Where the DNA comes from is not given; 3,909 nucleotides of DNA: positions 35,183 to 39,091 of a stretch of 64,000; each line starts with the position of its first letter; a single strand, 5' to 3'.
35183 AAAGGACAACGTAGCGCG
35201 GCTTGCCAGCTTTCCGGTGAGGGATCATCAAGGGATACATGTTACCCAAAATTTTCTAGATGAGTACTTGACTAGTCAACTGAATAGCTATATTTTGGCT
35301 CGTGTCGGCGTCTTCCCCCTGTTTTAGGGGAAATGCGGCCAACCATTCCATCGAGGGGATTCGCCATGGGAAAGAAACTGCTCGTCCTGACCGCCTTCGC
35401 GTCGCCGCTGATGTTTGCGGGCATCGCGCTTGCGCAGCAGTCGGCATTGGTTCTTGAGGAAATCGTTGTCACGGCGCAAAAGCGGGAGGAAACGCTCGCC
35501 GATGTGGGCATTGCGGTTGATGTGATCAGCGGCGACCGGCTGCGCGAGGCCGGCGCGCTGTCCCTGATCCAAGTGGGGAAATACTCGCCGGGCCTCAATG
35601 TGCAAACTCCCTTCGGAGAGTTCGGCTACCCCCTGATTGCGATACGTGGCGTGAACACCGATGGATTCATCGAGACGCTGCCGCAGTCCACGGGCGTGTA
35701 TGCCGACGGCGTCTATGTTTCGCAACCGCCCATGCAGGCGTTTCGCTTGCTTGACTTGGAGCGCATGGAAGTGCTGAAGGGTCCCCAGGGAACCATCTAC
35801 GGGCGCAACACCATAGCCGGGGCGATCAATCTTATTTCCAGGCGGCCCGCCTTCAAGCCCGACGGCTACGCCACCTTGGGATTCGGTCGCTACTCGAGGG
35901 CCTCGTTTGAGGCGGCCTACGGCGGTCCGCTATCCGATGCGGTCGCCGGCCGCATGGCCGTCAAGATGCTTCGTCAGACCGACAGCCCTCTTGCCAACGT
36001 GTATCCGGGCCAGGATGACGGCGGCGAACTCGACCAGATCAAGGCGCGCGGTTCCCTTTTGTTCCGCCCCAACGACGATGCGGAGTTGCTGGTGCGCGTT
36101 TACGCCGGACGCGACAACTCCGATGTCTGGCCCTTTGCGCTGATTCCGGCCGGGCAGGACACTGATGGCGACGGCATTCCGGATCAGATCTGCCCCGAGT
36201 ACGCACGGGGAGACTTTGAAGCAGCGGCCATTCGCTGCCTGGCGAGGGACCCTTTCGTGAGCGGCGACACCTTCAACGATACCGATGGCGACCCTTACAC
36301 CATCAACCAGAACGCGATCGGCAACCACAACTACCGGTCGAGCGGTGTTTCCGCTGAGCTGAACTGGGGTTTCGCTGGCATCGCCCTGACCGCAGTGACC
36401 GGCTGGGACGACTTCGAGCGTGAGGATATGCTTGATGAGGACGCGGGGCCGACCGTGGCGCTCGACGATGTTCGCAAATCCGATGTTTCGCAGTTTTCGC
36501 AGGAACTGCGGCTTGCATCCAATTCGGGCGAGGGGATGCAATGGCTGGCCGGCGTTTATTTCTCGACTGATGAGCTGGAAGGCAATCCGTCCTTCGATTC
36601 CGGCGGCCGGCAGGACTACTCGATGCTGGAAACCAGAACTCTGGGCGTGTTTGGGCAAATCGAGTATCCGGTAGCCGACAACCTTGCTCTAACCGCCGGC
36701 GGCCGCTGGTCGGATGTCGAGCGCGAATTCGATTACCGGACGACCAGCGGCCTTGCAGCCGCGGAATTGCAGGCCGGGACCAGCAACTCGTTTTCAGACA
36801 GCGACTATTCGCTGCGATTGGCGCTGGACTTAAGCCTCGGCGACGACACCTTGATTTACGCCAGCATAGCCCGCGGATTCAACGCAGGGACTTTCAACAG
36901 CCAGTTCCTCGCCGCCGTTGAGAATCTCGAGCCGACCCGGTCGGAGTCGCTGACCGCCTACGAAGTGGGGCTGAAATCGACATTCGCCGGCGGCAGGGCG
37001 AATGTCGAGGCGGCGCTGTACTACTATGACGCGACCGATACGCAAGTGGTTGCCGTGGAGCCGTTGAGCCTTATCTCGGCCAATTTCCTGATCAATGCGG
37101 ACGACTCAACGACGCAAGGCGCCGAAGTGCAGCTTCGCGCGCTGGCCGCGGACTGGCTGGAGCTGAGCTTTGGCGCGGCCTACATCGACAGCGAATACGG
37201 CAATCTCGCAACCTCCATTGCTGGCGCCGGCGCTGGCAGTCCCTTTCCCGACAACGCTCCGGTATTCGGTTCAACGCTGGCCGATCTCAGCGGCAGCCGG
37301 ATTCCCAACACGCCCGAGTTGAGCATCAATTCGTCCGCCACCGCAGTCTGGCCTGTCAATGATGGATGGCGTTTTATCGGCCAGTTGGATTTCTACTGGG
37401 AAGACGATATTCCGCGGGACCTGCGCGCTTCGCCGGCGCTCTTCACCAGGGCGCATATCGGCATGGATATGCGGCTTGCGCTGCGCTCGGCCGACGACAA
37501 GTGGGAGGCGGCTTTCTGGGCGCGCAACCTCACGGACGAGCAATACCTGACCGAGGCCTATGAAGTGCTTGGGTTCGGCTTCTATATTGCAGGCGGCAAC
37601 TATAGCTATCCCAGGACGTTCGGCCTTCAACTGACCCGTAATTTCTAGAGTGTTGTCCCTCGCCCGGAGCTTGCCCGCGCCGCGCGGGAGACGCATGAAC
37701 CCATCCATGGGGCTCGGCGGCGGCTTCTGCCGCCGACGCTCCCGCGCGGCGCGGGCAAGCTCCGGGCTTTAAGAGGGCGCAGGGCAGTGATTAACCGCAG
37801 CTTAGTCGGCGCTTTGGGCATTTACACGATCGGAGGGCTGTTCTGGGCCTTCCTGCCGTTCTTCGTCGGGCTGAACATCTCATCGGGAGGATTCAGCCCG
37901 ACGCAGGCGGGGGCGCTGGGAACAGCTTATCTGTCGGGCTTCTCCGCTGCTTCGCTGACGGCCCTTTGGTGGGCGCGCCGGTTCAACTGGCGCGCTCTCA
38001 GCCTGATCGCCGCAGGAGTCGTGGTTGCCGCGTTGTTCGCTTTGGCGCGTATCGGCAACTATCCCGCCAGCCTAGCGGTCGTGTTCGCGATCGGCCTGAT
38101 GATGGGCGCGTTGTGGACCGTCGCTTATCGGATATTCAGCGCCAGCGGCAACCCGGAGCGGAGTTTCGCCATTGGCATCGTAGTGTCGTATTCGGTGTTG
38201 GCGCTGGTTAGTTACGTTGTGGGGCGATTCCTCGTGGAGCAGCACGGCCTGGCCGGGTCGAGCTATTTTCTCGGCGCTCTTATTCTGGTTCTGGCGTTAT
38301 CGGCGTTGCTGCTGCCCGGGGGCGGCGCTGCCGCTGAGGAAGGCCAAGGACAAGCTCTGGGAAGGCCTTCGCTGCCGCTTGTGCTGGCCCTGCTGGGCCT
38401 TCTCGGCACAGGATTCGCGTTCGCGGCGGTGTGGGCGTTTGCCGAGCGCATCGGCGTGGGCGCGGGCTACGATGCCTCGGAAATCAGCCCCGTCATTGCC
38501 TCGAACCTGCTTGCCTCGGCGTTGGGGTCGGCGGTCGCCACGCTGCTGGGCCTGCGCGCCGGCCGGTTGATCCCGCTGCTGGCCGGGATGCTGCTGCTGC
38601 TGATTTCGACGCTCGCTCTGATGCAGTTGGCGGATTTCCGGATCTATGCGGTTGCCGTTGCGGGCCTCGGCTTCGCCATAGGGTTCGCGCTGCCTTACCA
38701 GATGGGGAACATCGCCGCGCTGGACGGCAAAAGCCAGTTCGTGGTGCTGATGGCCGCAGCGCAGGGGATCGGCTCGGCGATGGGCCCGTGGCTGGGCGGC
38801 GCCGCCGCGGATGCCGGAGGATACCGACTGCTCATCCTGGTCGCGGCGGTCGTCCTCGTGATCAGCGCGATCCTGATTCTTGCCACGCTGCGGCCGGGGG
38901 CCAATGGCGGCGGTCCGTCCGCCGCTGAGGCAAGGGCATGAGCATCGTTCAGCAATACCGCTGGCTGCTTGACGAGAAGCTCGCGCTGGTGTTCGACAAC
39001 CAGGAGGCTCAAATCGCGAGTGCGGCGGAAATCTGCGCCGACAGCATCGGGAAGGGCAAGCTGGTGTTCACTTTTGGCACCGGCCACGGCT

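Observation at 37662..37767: Multi-copy hairpin element: conserved ~50-nt core flanked by copy-specific but self-complementary 25-31-nt arms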

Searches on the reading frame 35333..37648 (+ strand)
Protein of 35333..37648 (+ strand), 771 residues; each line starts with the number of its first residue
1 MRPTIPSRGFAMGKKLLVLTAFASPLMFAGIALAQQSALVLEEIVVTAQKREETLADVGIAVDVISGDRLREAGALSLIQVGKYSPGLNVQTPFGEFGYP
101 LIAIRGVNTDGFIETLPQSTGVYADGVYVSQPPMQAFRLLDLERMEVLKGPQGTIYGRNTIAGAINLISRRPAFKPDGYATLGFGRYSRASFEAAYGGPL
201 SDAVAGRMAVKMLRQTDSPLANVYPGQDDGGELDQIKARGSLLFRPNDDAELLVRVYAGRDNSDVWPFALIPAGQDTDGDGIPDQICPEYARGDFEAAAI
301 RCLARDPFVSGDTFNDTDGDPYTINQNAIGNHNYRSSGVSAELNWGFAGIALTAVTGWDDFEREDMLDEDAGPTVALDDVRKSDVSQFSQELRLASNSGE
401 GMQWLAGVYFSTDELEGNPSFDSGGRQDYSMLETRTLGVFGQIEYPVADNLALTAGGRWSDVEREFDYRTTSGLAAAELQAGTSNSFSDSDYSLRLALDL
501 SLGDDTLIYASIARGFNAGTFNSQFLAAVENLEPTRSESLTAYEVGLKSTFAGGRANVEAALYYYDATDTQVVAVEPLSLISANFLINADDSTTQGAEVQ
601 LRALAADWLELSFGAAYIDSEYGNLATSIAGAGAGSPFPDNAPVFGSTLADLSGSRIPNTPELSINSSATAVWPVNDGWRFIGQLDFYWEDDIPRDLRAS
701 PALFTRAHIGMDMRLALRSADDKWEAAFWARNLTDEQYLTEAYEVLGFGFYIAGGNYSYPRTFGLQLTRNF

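Call 31: find_related_loci(query=window:35333-37645:+, collection=genome_contigs, flank=2500)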
Query window:35333-37645:+ (771 aa) in genome_contigs; peptide patterns used: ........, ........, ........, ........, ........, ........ (x = any residue, [..] = any of these).
29 stretches matched a pattern; 2 encode a relative of the query (tblastn E <= 1e-3); 2 distinct loci.
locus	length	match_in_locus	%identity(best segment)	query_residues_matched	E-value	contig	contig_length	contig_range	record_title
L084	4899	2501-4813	93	1-771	0e+0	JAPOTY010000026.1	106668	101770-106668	MAG: Gammaproteobacteria bacterium isolate CAR4_bin_12 NODE_32_length_106668_cov_11.4003, whole genome shotgun sequence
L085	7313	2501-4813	89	1-771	0e+0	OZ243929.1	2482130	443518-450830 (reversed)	MAG: Gammaproteobacteria bacterium isolate 72789958-d242-401e-9354-60f4c1901bcd genome assembly, chromosome: 1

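Call 54: search_protein_families(library=pfam, proteins=[window:35333-37648:+], max_evalue=0.00001)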
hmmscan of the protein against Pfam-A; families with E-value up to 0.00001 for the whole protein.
window:35333-37648:+ (771 aa): 2 families
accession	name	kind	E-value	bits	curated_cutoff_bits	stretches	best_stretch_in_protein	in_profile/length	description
PF00593.30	TonB_dep_Rec_b-barrel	-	1.5e-30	107.9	27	1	315-733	35-436/436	TonB dependent receptor-like, beta-barrel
PF07715.20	Plug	-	6.5e-17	62.4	23.9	1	56-164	3-107/107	TonB-dependent Receptor Plug Domain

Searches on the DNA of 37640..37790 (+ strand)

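Call 58: search_dna_similar(query=window:37640-37790:+, collection=plasmids, mode=distant, max_evalue=0.001, max_rows=10)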
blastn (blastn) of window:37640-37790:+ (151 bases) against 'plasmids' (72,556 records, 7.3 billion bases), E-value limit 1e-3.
No match.

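Call 59: search_dna_similar(query=window:37640-37790:+, collection=phages, mode=distant, max_evalue=0.001, max_rows=10)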
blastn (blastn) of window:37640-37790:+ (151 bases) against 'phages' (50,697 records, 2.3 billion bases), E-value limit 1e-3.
No match.
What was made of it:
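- Tried and rejected: Plasmids and phages: blastn of the focal copy against both collections gave no match (calls 58, 59).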

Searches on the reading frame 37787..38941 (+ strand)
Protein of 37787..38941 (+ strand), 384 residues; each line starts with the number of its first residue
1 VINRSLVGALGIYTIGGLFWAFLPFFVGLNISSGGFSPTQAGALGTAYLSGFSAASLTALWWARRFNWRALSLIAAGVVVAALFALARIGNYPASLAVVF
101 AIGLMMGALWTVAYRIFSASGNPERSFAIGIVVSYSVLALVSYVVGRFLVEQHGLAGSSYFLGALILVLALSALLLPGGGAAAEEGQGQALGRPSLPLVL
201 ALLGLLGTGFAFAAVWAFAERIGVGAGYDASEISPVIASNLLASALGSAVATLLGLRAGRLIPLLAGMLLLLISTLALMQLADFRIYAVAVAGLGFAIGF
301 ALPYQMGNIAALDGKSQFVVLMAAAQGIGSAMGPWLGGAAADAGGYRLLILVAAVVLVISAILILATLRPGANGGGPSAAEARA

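Call 54: search_protein_families(library=pfam, proteins=[window:37787-38941:+], max_evalue=0.00001)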
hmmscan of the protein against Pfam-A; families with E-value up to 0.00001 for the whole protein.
window:37787-38941:+ (384 aa): 1 family
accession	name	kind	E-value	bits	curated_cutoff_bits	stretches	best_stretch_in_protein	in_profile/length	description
PF07690.21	MFS_1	-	4.5e-19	69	33.4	2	13-304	5-314/347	Major Facilitator Superfamily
